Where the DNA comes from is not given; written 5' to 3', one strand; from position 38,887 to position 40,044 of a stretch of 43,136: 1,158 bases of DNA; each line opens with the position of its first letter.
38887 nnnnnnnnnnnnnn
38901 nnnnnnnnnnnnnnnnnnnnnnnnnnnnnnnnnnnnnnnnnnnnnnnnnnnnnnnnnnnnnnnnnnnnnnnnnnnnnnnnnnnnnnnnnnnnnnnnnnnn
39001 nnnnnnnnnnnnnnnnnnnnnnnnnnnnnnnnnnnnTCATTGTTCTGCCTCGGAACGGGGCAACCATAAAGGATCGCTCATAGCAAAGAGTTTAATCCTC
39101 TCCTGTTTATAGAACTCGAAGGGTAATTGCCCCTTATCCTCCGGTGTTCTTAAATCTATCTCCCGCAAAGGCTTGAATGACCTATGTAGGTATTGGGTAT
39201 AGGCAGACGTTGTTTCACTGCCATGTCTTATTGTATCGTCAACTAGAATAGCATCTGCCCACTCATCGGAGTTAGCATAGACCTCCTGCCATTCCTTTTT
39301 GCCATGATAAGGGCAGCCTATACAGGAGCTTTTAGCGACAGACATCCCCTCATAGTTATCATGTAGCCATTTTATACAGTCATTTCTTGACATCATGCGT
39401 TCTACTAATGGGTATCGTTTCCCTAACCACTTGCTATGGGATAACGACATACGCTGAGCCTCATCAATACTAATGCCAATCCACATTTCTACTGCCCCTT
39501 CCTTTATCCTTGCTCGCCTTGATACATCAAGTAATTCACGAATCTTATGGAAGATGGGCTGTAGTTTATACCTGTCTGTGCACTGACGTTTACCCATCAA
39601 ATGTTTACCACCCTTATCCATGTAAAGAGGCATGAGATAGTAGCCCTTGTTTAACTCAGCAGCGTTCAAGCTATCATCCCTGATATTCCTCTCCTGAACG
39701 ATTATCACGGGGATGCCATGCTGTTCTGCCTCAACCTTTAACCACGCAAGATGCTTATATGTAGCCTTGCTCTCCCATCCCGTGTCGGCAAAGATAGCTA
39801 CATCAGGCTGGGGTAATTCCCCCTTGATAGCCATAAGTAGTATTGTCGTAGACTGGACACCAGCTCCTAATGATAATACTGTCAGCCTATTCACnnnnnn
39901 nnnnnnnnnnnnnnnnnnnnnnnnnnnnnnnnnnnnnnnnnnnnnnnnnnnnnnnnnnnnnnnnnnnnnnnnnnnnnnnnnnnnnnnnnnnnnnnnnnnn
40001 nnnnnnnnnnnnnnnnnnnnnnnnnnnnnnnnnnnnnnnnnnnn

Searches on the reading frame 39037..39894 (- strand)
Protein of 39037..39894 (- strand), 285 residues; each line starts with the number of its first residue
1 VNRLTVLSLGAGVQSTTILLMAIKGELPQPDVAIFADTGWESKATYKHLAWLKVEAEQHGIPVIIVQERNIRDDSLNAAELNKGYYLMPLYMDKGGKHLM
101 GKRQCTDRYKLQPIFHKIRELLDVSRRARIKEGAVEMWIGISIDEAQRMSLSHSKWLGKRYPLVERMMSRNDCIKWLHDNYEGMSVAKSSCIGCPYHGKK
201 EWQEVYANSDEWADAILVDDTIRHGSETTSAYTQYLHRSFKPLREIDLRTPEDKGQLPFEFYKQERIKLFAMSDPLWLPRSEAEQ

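Call 9: search_protein_families(library=pfam, proteins=[window:39037-39894:-], max_evalue=0.01)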
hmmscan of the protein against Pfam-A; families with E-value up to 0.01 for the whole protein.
window:39037-39894:- (285 aa): 0 families

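Call 10: search_protein_families(library=phrogs, proteins=[window:39037-39894:-], max_evalue=0.01)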
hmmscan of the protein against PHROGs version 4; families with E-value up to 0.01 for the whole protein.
window:39037-39894:- (285 aa): 1 family
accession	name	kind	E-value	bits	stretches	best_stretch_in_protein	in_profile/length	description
phrog_424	-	moron, auxiliary metabolic gene and host takeover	8.9e-43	147.9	1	2-252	160-394/460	phosphoadenosine phosphosulfate reductase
